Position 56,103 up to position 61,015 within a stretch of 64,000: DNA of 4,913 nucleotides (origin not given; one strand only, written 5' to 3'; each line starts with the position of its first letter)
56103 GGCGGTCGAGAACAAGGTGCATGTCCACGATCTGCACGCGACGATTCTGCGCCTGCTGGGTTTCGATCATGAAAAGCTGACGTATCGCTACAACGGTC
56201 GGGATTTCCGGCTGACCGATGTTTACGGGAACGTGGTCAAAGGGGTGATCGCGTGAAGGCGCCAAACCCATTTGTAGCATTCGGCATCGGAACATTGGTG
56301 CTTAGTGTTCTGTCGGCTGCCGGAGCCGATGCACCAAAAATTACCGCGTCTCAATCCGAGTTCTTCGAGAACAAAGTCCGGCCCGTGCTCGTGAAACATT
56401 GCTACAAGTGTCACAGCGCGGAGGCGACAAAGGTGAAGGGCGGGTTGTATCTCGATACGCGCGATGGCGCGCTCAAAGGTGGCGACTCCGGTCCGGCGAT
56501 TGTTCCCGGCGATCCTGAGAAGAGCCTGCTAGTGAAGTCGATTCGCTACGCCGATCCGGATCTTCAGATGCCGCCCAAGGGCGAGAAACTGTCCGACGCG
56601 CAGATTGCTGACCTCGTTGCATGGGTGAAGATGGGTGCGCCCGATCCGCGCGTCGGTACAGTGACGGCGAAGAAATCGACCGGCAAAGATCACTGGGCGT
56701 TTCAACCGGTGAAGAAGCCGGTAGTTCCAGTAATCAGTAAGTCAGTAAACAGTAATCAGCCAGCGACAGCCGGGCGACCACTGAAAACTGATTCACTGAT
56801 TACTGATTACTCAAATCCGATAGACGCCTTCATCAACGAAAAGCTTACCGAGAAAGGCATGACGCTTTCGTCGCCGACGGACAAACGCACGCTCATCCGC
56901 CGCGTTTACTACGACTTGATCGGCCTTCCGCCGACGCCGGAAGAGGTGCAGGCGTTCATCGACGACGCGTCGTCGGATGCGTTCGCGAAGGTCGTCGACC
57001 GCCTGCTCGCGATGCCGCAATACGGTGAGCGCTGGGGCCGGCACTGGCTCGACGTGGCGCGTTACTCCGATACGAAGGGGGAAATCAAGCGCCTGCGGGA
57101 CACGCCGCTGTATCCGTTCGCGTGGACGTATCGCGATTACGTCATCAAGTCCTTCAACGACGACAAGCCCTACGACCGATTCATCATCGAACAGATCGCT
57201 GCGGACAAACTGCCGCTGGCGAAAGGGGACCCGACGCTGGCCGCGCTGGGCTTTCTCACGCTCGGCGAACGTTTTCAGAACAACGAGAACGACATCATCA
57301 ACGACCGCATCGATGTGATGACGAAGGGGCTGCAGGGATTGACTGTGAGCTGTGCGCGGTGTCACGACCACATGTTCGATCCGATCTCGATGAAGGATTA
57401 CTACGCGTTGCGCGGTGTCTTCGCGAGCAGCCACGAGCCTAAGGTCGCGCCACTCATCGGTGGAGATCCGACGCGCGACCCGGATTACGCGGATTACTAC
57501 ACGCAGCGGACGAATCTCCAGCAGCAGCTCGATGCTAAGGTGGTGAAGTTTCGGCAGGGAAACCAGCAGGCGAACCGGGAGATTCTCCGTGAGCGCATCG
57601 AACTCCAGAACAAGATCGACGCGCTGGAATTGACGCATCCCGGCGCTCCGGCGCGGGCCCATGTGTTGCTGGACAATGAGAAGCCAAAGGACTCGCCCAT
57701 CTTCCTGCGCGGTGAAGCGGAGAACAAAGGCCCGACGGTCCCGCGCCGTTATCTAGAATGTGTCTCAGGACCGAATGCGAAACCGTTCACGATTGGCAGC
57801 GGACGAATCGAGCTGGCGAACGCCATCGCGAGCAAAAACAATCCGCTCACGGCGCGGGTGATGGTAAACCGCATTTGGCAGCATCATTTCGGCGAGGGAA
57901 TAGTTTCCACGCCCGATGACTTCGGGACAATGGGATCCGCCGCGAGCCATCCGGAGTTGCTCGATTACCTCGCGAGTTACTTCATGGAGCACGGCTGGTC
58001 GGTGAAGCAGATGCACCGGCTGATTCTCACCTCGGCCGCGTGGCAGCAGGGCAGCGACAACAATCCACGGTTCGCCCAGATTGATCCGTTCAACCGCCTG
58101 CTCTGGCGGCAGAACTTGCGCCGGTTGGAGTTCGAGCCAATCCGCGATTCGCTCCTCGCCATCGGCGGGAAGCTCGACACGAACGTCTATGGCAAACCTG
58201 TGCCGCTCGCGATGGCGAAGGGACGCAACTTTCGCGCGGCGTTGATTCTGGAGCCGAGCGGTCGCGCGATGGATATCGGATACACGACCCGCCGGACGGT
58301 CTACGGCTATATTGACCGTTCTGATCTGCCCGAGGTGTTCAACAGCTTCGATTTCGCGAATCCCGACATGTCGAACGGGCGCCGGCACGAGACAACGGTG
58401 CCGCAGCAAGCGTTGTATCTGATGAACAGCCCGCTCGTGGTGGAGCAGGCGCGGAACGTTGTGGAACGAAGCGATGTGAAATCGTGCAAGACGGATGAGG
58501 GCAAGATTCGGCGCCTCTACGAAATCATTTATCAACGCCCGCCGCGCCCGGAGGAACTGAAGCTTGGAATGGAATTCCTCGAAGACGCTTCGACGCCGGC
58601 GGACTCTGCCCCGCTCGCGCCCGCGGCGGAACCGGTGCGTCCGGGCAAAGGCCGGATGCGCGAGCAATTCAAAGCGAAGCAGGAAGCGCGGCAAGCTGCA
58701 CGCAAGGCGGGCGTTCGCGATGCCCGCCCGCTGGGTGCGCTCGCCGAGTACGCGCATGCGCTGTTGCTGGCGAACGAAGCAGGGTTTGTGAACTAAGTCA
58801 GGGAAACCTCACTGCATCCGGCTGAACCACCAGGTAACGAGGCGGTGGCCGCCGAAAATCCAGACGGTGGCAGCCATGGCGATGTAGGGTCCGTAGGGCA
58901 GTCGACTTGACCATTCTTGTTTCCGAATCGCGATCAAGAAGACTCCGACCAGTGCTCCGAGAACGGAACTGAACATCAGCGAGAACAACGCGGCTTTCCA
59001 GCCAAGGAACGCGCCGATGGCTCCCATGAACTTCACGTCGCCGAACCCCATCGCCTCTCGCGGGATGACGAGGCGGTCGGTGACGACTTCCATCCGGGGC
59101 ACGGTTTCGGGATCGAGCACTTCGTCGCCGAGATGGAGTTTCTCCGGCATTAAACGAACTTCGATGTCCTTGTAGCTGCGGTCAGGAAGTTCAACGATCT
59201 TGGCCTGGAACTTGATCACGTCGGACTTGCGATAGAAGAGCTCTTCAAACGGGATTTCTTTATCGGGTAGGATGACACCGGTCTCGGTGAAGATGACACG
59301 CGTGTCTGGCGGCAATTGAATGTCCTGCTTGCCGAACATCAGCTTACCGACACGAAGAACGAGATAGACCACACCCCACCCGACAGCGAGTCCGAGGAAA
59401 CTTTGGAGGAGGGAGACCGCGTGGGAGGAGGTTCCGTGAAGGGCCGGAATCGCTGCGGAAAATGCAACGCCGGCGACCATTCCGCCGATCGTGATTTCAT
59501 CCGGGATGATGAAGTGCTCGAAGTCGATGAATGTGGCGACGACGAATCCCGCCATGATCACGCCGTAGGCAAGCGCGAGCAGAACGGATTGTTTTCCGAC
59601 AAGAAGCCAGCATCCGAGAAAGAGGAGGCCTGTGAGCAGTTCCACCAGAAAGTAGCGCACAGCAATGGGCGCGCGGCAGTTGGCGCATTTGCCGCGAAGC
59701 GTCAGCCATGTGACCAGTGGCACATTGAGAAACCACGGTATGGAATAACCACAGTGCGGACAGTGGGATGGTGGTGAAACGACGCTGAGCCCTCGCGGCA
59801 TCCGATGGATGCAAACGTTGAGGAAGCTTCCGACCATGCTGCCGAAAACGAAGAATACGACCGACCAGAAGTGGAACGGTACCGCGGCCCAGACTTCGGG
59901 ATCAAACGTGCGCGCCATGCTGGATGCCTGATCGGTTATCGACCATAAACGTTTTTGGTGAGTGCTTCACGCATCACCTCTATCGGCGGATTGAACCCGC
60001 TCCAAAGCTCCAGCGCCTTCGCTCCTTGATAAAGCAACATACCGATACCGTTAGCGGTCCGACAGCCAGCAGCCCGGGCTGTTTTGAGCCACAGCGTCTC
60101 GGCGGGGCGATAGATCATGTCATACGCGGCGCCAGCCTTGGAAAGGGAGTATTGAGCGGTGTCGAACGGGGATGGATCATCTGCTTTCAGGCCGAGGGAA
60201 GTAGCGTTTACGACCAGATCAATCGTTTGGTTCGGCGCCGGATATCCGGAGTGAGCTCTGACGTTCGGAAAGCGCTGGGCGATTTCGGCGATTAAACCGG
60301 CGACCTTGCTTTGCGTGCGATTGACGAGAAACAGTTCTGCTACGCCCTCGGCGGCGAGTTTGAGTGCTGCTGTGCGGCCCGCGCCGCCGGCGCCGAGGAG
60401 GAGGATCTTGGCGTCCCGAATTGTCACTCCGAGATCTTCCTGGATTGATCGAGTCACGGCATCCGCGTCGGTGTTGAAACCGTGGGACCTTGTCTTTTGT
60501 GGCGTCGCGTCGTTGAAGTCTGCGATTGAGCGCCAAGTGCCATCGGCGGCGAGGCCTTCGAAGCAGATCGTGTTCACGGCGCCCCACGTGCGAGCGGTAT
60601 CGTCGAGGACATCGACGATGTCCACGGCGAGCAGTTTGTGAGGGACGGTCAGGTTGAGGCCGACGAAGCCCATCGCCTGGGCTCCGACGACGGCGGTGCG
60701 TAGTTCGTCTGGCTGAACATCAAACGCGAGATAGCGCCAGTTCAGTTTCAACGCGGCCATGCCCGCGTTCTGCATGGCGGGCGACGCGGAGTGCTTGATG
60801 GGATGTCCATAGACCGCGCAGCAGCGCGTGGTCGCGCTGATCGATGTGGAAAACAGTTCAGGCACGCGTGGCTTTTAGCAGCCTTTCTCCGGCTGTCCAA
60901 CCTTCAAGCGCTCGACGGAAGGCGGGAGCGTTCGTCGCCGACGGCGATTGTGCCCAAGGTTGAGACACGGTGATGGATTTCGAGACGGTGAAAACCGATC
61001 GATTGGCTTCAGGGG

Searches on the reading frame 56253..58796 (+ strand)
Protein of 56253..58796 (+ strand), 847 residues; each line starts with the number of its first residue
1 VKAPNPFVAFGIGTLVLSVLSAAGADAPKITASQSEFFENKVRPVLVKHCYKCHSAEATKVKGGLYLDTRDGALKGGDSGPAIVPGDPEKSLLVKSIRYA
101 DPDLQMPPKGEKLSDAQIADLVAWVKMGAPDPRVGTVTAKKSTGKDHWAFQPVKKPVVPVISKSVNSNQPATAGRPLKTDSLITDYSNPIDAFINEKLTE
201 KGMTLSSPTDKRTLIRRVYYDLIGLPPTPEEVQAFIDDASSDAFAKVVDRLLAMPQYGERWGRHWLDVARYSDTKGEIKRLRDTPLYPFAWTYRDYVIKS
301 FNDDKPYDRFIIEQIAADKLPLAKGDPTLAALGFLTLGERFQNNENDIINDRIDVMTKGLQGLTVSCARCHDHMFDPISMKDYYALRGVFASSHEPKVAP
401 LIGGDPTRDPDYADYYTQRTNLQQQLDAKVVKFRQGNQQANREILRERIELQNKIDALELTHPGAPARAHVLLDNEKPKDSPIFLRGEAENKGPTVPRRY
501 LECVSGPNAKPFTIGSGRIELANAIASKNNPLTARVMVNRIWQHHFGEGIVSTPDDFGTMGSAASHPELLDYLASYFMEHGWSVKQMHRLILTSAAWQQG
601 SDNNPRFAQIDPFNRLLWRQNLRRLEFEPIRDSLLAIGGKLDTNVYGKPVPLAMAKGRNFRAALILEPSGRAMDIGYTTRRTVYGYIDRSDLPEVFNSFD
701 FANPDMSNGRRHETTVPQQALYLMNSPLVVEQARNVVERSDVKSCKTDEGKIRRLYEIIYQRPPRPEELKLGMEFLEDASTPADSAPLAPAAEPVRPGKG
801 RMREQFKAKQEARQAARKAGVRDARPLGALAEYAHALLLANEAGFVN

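Call 16: search_protein_families(library=pfam, proteins=[window:56253-58796:+], max_evalue=0.001)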
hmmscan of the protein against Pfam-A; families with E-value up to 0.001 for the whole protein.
window:56253-58796:+ (847 aa): 5 families
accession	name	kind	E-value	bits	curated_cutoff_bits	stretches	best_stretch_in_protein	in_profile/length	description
PF07587.16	PSD1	-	5.1e-86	288.5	28.5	1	517-775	1-243/244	Protein of unknown function (DUF1553)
PF07583.16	PSCyt2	-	7.4e-77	258.4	29.8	1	189-394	1-208/209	Protein of unknown function (DUF1549)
PF07635.16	PSCyt1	-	4.4e-20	72.5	22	1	50-110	1-59/59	Planctomycete cytochrome C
PF13442.11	Cytochrome_CBB3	-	3.4e-06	27.7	27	1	46-125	10-68/68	Cytochrome C oxidase, cbb3-type, subunit III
PF00034.26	Cytochrom_C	-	6.9e-06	27.7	21.3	1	48-126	10-87/90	Cytochrome c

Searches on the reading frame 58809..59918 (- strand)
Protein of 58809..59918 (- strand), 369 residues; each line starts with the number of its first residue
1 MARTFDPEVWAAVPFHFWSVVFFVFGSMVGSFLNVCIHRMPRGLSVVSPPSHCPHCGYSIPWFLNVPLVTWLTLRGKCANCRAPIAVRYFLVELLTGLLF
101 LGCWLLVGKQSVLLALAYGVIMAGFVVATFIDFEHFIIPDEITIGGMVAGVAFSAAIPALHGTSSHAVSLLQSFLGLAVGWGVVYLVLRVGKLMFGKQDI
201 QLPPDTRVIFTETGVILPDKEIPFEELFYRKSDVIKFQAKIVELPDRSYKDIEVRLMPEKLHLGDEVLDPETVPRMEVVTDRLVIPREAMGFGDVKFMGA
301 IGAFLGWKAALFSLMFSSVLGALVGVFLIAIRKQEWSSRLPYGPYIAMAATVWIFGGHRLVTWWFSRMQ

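Call 16: search_protein_families(library=pfam, proteins=[window:58809-59918:-], max_evalue=0.001)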
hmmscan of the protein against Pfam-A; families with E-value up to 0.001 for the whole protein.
window:58809-59918:- (369 aa): 2 families
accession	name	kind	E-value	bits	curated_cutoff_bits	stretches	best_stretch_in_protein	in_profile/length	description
PF06750.18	A24_N_bact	-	2e-32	111.5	23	1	24-105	1-82/84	Bacterial Peptidase A24 N-terminal domain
PF01478.23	Peptidase_A24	-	2.7e-15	57.1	26.5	2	285-326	63-104/104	Type IV leader peptidase family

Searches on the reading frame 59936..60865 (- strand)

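Call 16: search_protein_families(library=pfam, proteins=[window:59936-60865:-], max_evalue=0.001)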
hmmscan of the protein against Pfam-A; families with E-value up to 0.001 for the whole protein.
window:59936-60865:- (309 aa): 4 families
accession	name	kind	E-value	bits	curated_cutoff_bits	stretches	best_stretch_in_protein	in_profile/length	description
PF08501.16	Shikimate_dh_N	-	8.4e-26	90.5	27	1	18-100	1-83/83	Shikimate dehydrogenase substrate binding domain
PF18317.6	SDH_C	-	3.7e-13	49.4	25.8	1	273-302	1-30/31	Shikimate 5'-dehydrogenase C-terminal domain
PF01488.26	Shikimate_DH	-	6e-08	33.3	24.3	1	148-223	9-84/138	Shikimate / quinate 5-dehydrogenase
PF00899.27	ThiF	-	0.0002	21.1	28.1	1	140-181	9-50/238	ThiF family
